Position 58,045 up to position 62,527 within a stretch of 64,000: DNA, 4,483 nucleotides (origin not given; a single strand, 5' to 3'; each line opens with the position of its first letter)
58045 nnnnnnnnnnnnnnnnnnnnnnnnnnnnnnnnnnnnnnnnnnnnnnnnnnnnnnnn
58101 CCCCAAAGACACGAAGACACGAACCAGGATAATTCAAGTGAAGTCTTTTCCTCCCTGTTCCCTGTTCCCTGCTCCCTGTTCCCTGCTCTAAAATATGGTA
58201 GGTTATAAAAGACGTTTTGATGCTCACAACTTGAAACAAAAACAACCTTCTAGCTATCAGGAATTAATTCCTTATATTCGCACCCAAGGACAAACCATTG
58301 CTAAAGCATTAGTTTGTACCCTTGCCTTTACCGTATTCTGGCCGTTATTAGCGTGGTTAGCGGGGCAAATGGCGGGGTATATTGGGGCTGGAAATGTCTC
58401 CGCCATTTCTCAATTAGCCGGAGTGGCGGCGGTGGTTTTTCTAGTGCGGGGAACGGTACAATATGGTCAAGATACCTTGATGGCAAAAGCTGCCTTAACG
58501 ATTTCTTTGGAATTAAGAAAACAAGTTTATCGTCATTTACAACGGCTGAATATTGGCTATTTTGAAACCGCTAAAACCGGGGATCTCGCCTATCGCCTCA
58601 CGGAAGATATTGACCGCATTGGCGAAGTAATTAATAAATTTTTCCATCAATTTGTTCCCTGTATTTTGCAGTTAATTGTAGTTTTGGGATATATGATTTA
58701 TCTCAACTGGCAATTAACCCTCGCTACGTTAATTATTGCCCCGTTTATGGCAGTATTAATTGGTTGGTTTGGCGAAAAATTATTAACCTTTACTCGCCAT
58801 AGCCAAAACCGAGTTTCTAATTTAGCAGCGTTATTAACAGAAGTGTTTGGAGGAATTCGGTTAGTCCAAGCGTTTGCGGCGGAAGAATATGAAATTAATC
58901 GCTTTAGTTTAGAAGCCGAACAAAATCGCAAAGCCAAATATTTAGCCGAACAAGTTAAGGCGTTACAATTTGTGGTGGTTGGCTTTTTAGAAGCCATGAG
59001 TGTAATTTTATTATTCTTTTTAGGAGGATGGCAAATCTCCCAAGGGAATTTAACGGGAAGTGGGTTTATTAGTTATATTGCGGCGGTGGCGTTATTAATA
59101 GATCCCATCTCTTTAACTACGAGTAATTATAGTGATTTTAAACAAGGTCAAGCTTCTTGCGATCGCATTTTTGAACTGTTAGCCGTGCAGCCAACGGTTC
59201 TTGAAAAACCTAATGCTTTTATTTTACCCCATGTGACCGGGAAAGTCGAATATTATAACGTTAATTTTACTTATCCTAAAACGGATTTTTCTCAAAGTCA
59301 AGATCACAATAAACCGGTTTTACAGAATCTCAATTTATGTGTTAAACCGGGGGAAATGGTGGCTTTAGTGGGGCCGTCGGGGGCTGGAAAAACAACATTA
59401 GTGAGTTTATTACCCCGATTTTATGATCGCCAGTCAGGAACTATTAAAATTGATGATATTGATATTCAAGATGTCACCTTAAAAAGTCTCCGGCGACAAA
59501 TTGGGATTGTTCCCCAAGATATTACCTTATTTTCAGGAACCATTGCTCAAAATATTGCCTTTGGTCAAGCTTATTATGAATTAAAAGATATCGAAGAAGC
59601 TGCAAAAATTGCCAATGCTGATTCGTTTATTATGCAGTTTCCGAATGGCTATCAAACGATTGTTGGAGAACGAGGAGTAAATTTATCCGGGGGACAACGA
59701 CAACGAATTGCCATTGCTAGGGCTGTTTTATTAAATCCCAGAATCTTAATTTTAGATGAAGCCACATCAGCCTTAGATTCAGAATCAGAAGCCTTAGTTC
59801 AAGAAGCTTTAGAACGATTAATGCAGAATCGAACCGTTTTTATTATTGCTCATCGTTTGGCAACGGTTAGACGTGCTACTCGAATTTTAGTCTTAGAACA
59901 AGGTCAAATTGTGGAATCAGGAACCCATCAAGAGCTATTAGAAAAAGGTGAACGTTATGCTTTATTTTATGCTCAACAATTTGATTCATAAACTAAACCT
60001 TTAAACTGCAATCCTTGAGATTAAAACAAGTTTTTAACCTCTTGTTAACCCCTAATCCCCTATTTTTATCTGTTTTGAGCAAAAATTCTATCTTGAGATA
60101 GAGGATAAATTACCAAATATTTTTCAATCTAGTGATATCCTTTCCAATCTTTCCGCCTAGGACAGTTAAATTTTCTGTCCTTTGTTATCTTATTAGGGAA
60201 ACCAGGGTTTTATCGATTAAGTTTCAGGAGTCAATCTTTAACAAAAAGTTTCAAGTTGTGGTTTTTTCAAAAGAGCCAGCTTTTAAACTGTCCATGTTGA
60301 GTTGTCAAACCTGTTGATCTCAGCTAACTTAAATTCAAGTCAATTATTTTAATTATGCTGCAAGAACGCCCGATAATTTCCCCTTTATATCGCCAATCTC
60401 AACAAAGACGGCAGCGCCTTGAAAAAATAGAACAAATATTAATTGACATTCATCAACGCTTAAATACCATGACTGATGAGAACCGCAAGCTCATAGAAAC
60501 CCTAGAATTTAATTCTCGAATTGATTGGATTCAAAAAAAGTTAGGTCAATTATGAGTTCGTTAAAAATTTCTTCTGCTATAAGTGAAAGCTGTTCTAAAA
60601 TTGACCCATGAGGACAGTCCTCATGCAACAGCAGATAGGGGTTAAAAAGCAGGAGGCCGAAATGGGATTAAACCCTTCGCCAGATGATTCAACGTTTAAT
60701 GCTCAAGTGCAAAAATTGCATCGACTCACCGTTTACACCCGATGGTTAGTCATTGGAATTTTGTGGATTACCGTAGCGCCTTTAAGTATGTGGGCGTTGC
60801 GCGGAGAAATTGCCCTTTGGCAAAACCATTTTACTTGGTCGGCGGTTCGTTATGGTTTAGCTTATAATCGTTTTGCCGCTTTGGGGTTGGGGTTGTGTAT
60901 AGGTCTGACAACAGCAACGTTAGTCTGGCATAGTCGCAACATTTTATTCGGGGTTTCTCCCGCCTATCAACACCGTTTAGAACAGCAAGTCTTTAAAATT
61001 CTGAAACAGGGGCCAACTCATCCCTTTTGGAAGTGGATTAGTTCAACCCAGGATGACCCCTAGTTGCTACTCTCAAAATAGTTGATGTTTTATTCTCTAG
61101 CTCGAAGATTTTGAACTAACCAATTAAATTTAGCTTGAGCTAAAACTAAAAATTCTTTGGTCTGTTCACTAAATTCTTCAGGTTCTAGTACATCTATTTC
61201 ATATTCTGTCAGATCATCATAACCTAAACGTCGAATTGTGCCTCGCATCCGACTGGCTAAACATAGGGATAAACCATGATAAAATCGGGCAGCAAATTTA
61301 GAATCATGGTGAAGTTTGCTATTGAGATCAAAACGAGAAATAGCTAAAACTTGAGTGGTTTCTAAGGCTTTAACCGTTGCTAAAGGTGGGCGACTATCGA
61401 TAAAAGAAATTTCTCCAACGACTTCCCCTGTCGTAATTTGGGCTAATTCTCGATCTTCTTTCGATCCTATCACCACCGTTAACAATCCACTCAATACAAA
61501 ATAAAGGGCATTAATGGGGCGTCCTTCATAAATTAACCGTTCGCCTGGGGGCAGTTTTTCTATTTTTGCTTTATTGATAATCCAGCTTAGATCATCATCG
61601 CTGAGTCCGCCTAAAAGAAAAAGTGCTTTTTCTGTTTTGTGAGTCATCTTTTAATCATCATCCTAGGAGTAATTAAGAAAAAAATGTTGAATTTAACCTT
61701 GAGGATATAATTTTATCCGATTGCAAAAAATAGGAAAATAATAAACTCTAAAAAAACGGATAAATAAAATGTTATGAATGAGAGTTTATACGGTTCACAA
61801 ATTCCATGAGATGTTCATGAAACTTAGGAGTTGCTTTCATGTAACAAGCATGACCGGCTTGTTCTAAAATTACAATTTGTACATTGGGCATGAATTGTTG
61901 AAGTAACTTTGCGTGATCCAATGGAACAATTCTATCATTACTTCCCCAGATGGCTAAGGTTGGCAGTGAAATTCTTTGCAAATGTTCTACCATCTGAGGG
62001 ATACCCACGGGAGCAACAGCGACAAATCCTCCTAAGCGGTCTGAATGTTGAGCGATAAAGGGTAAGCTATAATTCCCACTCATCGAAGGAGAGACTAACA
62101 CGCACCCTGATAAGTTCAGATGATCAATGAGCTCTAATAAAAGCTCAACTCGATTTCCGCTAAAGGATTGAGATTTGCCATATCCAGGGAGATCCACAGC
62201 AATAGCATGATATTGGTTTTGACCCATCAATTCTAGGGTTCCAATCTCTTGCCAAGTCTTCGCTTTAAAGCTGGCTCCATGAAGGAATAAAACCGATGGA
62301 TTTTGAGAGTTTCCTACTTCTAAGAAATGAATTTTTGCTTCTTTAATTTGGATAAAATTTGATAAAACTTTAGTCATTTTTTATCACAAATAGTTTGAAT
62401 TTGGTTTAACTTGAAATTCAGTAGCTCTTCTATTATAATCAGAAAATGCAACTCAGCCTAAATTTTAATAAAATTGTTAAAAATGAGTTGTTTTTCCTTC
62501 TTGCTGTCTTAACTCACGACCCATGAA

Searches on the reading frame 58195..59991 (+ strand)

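Call 5: search_protein_families(library=padloc, proteins=[window:58195-59991:+], max_evalue=0.001)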
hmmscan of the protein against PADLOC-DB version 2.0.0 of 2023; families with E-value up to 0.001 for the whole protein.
window:58195-59991:+ (598 aa): 3 families
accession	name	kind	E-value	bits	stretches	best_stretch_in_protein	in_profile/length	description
PDLC04135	mad3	-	3.1e-34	117.1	2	492-583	259-358/374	mads_3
PDLC04140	mad8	-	7.5e-08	30.2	1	372-553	13-232/314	mads_8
PDLC02914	ATPase-Toprim_I-B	-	0.00031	18.1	0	496-563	184-253/443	-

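Call 6: search_protein_families(library=pfam, proteins=[window:58195-59991:+], max_evalue=0.001)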
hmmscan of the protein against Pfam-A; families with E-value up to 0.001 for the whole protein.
window:58195-59991:+ (598 aa): 7 families
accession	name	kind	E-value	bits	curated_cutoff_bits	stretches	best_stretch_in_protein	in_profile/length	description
PF00664.28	ABC_membrane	-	1e-48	166.9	28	1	38-304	4-273/274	ABC transporter transmembrane region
PF00005.33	ABC_tran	-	1.9e-35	122.9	25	1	376-525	1-137/137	ABC transporter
PF02463.25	SMC_N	-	2e-08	34.4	40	1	410-567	104-211/220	RecF/RecN/SMC N terminal domain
PF13191.12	AAA_16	-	8.7e-06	26.8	32.6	1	387-550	25-166/167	AAA ATPase domain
PF13604.12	AAA_30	-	3.2e-05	24.2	27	1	381-540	13-114/191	AAA domain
PF13401.12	AAA_22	-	4.6e-05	24.2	27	1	387-436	6-54/130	AAA domain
PF07728.20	AAA_5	-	0.00043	20.7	22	0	389-414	2-27/139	AAA domain (dynein-related subfamily)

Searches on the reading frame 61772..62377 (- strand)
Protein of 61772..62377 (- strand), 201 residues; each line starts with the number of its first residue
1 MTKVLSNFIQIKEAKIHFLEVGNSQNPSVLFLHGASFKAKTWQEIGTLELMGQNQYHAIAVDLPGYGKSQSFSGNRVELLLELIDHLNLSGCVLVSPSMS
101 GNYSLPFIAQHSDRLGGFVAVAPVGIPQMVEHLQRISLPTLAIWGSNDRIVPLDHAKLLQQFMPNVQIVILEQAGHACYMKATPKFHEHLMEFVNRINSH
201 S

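Call 67: search_protein_families(library=padloc, proteins=[window:61772-62377:-], max_evalue=0.001)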
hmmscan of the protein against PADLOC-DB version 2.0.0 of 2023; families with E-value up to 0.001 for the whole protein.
window:61772-62377:- (201 aa): 0 families

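Call 68: search_protein_families(library=pfam, proteins=[window:61772-62377:-], max_evalue=0.0001)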
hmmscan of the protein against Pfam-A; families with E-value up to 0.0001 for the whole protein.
window:61772-62377:- (201 aa): 4 families
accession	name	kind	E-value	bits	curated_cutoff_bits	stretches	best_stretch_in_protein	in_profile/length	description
PF12697.13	Abhydrolase_6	-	1.7e-12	48.9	26.3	1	29-125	1-95/217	Alpha/beta hydrolase family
PF00561.26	Abhydrolase_1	-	1.8e-12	47.9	25.8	1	133-180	195-242/245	alpha/beta hydrolase fold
PF12146.15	Hydrolase_4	-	5.3e-09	36.2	27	0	28-124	6-110/239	Serine aminopeptidase, S33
PF12695.13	Abhydrolase_5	-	1.4e-05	25.3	27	1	30-179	3-143/164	Alpha/beta hydrolase family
